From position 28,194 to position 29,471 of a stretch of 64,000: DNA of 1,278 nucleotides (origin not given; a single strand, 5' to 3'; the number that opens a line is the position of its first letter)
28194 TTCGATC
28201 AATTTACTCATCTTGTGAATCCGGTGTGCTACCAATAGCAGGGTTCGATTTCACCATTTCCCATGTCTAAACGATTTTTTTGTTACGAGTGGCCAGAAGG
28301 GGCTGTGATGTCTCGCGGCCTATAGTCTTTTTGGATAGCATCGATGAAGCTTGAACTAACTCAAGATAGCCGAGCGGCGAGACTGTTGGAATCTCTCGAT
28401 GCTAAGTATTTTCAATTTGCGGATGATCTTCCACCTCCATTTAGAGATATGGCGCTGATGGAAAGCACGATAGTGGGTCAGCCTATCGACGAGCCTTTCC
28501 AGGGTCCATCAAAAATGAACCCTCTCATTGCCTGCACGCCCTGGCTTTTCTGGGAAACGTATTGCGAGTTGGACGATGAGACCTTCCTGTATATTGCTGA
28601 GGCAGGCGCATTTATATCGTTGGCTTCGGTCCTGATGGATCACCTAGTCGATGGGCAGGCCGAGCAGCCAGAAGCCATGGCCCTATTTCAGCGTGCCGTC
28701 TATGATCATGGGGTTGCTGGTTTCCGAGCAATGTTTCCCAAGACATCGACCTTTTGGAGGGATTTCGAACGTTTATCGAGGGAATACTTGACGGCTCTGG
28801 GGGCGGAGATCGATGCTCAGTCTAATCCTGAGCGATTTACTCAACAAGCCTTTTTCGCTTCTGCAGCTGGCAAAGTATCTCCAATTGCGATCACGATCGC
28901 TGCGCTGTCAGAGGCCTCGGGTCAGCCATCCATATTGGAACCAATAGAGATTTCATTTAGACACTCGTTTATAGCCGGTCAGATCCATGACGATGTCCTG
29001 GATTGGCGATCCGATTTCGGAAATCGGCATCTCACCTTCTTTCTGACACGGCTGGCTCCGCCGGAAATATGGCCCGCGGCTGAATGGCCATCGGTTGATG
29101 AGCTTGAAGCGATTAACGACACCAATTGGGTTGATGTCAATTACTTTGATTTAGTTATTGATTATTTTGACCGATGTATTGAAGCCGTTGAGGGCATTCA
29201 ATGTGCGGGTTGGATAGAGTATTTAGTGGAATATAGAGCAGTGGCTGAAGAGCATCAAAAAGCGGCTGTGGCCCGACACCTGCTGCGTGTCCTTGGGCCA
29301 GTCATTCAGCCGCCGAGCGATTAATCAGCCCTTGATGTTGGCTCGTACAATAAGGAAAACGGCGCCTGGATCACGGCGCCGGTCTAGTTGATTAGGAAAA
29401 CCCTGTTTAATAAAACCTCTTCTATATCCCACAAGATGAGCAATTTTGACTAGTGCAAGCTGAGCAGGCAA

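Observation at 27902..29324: Nif11-like leader peptide followed by a divergent polyprenyl-synthase-fold enzyme: candidate ComX/ComQ-style prenylated peptide pair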

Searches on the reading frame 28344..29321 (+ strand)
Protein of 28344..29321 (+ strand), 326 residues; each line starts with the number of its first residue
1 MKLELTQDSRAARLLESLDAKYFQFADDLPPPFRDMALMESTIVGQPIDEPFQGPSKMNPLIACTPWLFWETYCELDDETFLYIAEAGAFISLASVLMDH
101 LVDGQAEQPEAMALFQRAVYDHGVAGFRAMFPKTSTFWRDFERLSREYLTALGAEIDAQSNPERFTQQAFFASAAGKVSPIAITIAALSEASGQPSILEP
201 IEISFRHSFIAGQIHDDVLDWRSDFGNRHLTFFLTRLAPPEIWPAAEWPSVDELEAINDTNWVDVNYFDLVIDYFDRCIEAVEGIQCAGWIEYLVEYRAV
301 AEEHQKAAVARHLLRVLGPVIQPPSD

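Call 3: search_protein_families(library=pfam, proteins=[window:28344-29321:+], max_evalue=1)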
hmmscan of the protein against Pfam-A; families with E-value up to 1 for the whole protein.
window:28344-29321:+ (326 aa): 0 families

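Call 4: search_protein_families(library=ncbifam, proteins=[window:28344-29321:+], max_evalue=1)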
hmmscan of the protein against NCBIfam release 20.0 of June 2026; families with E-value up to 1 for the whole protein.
window:28344-29321:+ (326 aa): 0 families

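Call 5: find_homologous_proteins(query=window:28344-29321:+, max_evalue=0.001)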
Query window:28344-29321:+ (326 aa): 89 proteins with E <= 0.001 among 5057 candidates.
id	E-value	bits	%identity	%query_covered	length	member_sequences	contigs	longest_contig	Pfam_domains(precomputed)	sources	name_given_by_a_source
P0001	3.9e-210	715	96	100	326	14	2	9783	-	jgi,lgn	-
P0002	5.3e-167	573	76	100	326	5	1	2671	-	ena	-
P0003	2.5e-166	571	76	100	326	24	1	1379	-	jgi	-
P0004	5.0e-163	560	74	100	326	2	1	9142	-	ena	-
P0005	1.2e-147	510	68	98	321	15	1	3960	-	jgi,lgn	jgi:hypothetical protein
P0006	4.3e-134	465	61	100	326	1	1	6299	-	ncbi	-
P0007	1.0e-116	408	56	97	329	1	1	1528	-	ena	-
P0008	2.8e-110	387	56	98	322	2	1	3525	-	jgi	jgi:hypothetical protein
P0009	8.6e-103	362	50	97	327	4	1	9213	-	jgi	jgi:hypothetical protein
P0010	1.2e-101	359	51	97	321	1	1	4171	-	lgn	-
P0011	4.4e-100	353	50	100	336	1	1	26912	-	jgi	jgi:hypothetical protein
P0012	5.4e-97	343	46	100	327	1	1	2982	-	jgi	-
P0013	2.4e-96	341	47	98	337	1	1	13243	-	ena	-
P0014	9.5e-95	336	47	96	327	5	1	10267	-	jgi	jgi:hypothetical protein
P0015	1.2e-94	336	49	97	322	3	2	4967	-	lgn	-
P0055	5.3e-81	291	44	99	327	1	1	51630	-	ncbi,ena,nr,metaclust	ncbi:MAG: hypothetical protein A2Z16_10205 [Chloroflexi bacterium RBG_16_54_18]|nr:MAG: hypothetical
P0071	3.6e-77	278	43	99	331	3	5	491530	-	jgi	-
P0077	1.0e-72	263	41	94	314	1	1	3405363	-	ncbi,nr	ncbi:MAG: hypothetical protein JSV37_04835 [Anaerolineaceae bacterium]|nr:MAG: hypothetical protein 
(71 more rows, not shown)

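Call 11: find_encoding_contigs(protein=P0004, flank=6000, max_places=3)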
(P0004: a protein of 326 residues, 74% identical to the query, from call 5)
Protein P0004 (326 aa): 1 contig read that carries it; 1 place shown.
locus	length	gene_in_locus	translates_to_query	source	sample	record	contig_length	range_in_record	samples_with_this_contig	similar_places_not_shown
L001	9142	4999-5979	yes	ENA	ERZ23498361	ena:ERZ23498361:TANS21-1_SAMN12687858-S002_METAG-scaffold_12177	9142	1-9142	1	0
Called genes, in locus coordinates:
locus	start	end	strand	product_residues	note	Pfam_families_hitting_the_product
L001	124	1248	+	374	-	PF00144:Beta-lactamase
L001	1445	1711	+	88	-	-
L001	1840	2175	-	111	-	-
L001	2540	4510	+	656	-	PF03704:BTAD, PF13646:HEAT_2 (weak)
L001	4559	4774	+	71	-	-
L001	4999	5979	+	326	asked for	-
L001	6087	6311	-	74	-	PF09723:Zn_ribbon_8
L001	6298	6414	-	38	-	-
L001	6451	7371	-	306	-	PF23023:Anti-Pycsar_Apyc1, PF13691:Lactamase_B_4, PF00753:Lactamase_B, PF12706:Lactamase_B_2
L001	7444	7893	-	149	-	-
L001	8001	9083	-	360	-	-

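Call 12: find_encoding_contigs(protein=P0011, flank=6000, max_places=3)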
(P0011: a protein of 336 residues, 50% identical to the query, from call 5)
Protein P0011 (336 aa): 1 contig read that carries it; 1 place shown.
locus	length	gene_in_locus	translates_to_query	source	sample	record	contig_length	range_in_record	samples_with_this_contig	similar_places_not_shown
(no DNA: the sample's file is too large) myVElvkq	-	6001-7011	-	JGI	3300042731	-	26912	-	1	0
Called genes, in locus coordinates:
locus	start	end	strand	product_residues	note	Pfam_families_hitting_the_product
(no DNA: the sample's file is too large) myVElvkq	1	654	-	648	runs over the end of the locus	PF00072:Response_reg, PF01590:GAF, PF13185:GAF_2, PF13492:GAF_3, PF02518:HATPase_c, PF14501:HATPase_c_5 (faint)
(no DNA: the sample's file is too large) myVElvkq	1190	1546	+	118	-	PF00436:SSB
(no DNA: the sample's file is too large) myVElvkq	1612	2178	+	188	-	PF01797:Y1_Tnp (weak)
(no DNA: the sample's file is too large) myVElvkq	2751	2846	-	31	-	-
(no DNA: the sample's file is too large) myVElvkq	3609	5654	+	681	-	PF03704:BTAD, PF13646:HEAT_2 (weak)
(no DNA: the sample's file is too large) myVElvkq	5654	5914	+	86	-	-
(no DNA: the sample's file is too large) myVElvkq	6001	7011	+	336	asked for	-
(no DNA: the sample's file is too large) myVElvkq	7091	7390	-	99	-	-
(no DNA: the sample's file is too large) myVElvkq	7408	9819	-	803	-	-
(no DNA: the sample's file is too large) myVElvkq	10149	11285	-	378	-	-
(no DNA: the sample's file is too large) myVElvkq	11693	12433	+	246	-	-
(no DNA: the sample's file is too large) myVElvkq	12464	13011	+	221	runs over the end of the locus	PF00535:Glycos_transf_2, PF10111:Glyco_tranf_2_2 (weak), PF13641:Glyco_tranf_2_3 (weak)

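Call 13: find_encoding_contigs(protein=P0055, flank=6000, max_places=2)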
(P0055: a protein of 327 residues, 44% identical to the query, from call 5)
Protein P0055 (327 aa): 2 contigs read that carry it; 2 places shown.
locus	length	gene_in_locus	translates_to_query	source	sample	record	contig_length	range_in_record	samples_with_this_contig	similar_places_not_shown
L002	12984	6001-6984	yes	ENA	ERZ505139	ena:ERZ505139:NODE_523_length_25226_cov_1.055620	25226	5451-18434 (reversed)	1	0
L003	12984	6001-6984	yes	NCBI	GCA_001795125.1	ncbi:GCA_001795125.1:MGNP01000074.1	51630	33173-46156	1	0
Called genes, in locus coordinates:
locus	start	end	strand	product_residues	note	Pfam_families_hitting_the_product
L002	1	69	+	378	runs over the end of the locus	PF13510:Fer2_4, PF10588:NADH-G_4Fe-4S_3, PF22117:Fer4_Nqo3, PF12838:Fer4_7, PF13187:Fer4_9 (weak), PF00037:Fer4 (weak), PF04879:Molybdop_Fe4S4, PF00384:Molybdopterin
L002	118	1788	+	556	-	PF00384:Molybdopterin, PF01568:Molydop_binding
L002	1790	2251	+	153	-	PF01750:HycI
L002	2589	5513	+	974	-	PF03704:BTAD, PF01636:APH (faint), PF00069:Pkinase, PF07714:PK_Tyr_Ser-Thr, PF13646:HEAT_2 (weak)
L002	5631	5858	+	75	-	-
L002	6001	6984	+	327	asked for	-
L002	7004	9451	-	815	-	PF00171:Aldedh, PF07368:DUF1487 (faint), PF00171:Aldedh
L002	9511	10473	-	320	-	PF01791:DeoC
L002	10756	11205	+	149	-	PF02082:Rrf2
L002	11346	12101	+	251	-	PF01925:TauE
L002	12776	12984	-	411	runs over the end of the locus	PF22113:Mtrc-MtrF_II-IV_dom (faint), PF14522:Cytochrome_C7 (faint), PF14537:Cytochrom_c3_2 (faint)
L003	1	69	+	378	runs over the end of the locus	PF13510:Fer2_4, PF10588:NADH-G_4Fe-4S_3, PF14697:Fer4_21 (weak), PF22117:Fer4_Nqo3, PF12838:Fer4_7, PF00037:Fer4 (weak), PF04879:Molybdop_Fe4S4, PF00384:Molybdopterin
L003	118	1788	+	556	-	PF00384:Molybdopterin, PF01568:Molydop_binding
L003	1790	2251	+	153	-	PF01750:HycI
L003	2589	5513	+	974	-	PF03704:BTAD, PF01636:APH (faint), PF00069:Pkinase, PF07714:PK_Tyr_Ser-Thr, PF13646:HEAT_2 (weak)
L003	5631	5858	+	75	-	-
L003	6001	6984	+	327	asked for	-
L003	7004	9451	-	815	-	PF00171:Aldedh, PF07368:DUF1487 (faint), PF00171:Aldedh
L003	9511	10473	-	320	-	PF01791:DeoC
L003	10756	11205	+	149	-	PF02082:Rrf2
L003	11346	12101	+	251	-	PF01925:TauE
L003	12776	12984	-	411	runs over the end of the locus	PF14537:Cytochrom_c3_2 (faint), PF14522:Cytochrome_C7 (faint)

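Call 14: find_encoding_contigs(protein=P0077, flank=6000, max_places=2)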
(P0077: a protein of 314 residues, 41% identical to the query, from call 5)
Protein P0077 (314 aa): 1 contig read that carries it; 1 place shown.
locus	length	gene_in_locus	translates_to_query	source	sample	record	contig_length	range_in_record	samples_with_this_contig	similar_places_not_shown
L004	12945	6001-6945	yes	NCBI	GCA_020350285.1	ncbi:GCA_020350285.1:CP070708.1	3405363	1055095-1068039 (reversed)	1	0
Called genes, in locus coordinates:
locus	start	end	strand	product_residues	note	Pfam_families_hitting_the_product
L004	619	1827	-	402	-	PF16158:N_BRCA1_IG, PF06439:3keto-disac_hyd (weak)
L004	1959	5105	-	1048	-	PF02811:PHP, PF07733:DNA_pol3_alpha, PF17657:DNA_pol3_finger, PF14579:HHH_6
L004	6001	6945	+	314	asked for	-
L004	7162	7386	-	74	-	PF09723:Zn_ribbon_8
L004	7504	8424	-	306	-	PF23023:Anti-Pycsar_Apyc1, PF13691:Lactamase_B_4, PF00753:Lactamase_B, PF12706:Lactamase_B_2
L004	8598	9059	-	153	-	-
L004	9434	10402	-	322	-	-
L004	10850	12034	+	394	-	PF12895:ANAPC3 (faint), PF00515:TPR_1 (faint), PF07719:TPR_2 (faint), PF12569:NatA_aux_su (faint), PF13174:TPR_6 (faint), PF13432:TPR_16 (weak), PF14559:TPR_19 (weak), PF13432:TPR_16 (weak), +10 more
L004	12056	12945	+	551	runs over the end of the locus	PF13424:TPR_12 (faint), PF00515:TPR_1 (faint), PF07719:TPR_2 (faint), PF13181:TPR_8 (faint), PF13414:TPR_11 (faint), PF13428:TPR_14 (faint), PF13432:TPR_16 (faint), PF21033:RMD1-3 (faint), +4 more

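Call 15: find_encoding_contigs(protein=P0071, flank=6000, max_places=2)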
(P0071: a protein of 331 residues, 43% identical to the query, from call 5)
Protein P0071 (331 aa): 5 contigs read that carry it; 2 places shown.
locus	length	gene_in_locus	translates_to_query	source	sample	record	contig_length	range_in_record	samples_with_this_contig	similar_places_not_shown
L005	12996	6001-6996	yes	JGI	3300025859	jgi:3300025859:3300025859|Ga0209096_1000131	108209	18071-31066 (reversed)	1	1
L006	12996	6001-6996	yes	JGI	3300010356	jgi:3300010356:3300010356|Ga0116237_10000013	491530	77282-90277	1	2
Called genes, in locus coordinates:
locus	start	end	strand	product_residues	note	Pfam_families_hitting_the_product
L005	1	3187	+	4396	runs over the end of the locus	PF13517:FG-GAP_3, PF01839:FG-GAP, PF01839:FG-GAP, PF13517:FG-GAP_3, PF01839:FG-GAP, PF01839:FG-GAP, PF13517:FG-GAP_3, PF01839:FG-GAP, +23 more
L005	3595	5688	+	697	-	PF00069:Pkinase, PF07714:PK_Tyr_Ser-Thr, PF13646:HEAT_2 (weak)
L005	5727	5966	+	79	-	-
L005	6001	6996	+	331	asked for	-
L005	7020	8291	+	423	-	PF01590:GAF, PF13185:GAF_2, PF13492:GAF_3, PF07228:SpoIIE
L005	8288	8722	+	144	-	PF13474:SnoaL_3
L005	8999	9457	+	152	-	PF00578:AhpC-TSA, PF08534:Redoxin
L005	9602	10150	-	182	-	PF18306:LDcluster4, PF03641:Lysine_decarbox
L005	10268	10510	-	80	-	PF02597:ThiS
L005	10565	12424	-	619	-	PF02730:AFOR_N, PF01314:AFOR_C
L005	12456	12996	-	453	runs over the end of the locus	PF04015:DUF362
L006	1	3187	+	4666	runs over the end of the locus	PF13517:FG-GAP_3, PF01839:FG-GAP, PF01839:FG-GAP, PF13517:FG-GAP_3, PF01839:FG-GAP, PF13517:FG-GAP_3, PF01839:FG-GAP, PF13517:FG-GAP_3, +25 more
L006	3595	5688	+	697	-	PF00069:Pkinase, PF07714:PK_Tyr_Ser-Thr, PF13646:HEAT_2 (weak)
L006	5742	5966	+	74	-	-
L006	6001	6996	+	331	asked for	-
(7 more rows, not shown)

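Call 19: predict_structure(alignment_id=A1)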
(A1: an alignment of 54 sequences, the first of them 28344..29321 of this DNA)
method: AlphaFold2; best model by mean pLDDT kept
length: 326 residues; sequences in the alignment: 54
mean_pLDDT: 94.6   pTM: 0.91
mean pLDDT of the five models: 94.6, 94.5, 94.4, 93.7, 93.2
residues with pLDDT >= 90: 282; 70-90: 37; 50-70: 6; < 50: 1
segments of 3 or more residues with pLDDT < 50: none
pLDDT, mean of each block of 10 residues (from residue 1): 76 97 98 97 90 94 96 98 99 97 91 98 98 98 98 91 92 96 99 98 98 97 94 94 90 96 98 99 96 97 98 88 62
secondary structure, 60 per line:
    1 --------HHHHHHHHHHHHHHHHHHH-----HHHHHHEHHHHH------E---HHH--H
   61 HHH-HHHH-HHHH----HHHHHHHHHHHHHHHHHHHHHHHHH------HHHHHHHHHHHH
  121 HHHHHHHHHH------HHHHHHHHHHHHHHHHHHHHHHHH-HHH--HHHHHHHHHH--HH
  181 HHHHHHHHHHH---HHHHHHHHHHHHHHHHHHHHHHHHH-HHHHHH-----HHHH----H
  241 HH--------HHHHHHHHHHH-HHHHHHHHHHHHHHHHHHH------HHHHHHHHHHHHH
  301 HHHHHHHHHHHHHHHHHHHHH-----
elements in order: H9-27 H33-38 H40-44 H60-63 H65-68 H70-73 H78-102 H109-130 H137-160 H167-176 H179-191 H195-219 H221-226 H232-235 H251-261 H263-281 H288-321

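Call 22: search_protein_representatives(protein=window:28344-29321:+)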
Query: 326 residues. Proteins with E-value up to 0.001 (for the whole library): 456; up to 1e-10: 140; up to 1e-30: 70. The best 150 are listed.
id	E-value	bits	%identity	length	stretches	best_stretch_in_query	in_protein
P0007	3.2e-117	408.0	56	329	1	2-317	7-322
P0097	1.6e-85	303.9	45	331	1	3-322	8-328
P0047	1.9e-83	297.1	45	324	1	3-317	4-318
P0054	1.6e-81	290.8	45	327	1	2-321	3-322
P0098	3.2e-81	289.7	41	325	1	7-317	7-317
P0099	2.4e-78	280.3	40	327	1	3-321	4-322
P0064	2.6e-78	280.2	40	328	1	2-322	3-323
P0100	4.2e-73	263.0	38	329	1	7-316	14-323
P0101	1.8e-71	257.7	41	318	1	8-318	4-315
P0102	3.4e-71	256.8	40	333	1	9-325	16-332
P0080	4.1e-70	253.2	43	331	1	9-321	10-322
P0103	7.1e-70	252.5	38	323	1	8-320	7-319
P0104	1.2e-69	251.7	40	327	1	4-316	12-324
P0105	8.2e-69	249.0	40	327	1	4-318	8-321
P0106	1.7e-67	244.6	38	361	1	7-316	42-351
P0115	5.6e-63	229.8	42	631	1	34-318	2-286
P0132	4.1e-55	203.9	36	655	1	9-323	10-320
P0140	2.0e-47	178.7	38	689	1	60-314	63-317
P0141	8.7e-47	176.6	34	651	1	9-303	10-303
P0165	3.3e-22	95.8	24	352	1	18-309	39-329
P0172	1.1e-18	84.3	30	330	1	14-296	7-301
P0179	2.1e-15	73.4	26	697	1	50-304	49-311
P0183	3.2e-14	69.5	28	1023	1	49-302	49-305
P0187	5.8e-14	68.7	24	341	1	61-302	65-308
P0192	1.7e-13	67.1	25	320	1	20-240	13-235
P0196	3.9e-13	66.0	27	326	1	64-313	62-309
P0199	4.8e-13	65.7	27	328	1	68-306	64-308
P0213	2.0e-11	60.3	27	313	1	34-237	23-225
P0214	2.2e-11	60.2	24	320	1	17-296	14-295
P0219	4.0e-11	59.4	27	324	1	69-239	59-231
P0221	6.6e-11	58.7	31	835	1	85-307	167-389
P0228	2.7e-10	56.7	27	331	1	64-303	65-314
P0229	3.1e-10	56.5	28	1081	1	86-292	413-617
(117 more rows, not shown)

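Call 23: search_solved_structures(query=A1, max_evalue=10, show_alignments=2)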
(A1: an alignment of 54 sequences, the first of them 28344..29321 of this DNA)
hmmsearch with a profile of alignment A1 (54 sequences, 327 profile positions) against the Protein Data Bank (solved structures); distinct sequences matched with E-value up to 10: 11.
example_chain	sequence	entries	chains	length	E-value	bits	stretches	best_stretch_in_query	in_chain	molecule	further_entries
4lob_A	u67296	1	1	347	0.0027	20.2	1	155-227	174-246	Polyprenyl synthetase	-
3aqb_B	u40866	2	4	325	0.01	18.4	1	160-228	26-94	Component B of hexaprenyl diphosphate synthase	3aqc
4f62_A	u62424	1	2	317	0.084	15.3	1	158-234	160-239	Geranyltranstransferase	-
4jxy_A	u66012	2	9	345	0.13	14.8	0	200-228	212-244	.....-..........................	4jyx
3zcd_A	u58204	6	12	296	0.3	13.5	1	168-227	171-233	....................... | FARNESYL PYROPHOSPHATE SYNTHASE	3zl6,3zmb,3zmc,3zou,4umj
3oyr_A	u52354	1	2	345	0.37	13.2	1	130-221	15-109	Trans-isoprenyl diphosphate synthase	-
5ze6_A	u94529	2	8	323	0.66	12.4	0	178-232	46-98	Octaprenyl diphosphate synthase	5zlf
3wjk_A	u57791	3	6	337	0.67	12.4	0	178-232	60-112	Octaprenyl diphosphate synthase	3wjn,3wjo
5xc3_A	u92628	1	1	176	0.91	11.9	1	216-254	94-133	Probable Rab-related GTPase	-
5xc5_A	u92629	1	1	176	0.92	11.9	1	216-254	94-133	Probable Rab-related GTPase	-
3zee_A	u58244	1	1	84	1.5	11.2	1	119-147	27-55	PARTITIONING DEFECTIVE 3 HOMOLOG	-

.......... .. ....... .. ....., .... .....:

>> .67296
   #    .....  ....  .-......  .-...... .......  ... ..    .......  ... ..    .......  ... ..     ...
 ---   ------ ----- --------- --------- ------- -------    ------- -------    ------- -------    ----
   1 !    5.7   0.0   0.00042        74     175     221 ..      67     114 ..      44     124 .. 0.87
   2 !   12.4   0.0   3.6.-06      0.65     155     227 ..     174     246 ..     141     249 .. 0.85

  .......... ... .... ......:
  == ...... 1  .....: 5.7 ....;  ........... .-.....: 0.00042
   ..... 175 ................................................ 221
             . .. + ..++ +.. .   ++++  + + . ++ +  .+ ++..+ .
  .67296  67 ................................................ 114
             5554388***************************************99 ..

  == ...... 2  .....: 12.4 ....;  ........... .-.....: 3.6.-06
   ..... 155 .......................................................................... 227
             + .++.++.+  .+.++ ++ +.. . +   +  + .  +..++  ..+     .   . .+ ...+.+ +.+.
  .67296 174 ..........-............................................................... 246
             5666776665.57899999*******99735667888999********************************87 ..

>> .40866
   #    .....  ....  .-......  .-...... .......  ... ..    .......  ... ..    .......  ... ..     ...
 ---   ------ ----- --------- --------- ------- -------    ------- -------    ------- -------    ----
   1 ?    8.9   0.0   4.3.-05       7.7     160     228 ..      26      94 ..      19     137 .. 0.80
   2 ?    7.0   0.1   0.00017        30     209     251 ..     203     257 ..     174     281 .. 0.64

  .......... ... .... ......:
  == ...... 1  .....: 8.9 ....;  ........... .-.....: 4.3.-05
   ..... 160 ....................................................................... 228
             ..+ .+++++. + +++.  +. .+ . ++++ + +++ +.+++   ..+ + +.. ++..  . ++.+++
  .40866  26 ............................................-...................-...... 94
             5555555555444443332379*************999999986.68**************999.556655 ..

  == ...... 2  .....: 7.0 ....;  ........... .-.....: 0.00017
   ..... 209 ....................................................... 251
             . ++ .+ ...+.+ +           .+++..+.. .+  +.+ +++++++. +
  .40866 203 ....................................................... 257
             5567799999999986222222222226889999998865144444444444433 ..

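Call 35: list_cluster_members(proteins=[P0219, P0213, P0199, P0165, P0172, P0192, P0196, P0187, P0214, P0228])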
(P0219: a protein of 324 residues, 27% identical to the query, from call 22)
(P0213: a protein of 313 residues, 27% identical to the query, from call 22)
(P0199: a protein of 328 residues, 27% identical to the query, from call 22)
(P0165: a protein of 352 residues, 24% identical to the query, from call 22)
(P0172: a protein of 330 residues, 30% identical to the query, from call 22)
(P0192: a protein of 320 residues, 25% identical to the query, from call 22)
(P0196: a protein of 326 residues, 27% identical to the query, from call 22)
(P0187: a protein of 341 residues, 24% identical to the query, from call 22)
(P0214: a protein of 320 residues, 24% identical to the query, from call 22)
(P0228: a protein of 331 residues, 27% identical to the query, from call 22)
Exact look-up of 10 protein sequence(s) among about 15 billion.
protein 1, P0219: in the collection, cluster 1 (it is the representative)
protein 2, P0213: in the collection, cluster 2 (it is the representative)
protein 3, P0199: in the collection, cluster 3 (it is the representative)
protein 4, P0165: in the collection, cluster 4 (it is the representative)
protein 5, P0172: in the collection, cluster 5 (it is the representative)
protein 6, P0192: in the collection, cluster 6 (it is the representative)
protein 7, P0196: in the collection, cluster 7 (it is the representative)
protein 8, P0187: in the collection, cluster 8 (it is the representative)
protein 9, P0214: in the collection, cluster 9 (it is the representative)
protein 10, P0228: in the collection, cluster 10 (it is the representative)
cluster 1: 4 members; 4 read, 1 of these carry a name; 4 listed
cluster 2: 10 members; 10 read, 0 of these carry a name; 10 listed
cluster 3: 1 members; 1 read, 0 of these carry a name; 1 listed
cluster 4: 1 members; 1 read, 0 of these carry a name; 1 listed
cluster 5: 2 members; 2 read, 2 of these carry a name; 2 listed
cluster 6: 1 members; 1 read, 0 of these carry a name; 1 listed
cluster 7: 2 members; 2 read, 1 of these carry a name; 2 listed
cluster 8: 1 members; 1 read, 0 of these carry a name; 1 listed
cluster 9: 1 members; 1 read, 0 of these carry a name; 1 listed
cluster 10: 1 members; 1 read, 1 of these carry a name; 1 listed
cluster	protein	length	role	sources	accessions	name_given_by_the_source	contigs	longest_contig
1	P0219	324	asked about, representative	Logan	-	-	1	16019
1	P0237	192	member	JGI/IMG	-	hypothetical protein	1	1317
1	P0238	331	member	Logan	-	-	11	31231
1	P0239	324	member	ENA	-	-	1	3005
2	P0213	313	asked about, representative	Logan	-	-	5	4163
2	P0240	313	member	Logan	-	-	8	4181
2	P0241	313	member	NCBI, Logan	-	-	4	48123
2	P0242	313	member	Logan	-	-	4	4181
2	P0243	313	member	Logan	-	-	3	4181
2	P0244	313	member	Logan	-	-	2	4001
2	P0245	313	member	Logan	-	-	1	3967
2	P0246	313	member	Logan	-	-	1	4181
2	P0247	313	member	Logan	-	-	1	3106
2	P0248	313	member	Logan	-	-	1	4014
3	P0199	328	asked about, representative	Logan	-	-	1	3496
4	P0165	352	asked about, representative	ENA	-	-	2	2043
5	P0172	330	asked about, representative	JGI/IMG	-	hypothetical protein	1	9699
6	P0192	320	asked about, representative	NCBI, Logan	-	-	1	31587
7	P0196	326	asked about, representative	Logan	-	-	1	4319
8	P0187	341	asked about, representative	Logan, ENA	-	-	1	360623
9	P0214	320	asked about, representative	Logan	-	-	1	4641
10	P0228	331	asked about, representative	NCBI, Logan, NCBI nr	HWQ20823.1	MAG TPA: class 1 isoprenoid biosynthesis enzyme [Methanotrichaceae archaeon] | class 1 isoprenoid biosynthesis enzyme [Methanotrichaceae archaeon]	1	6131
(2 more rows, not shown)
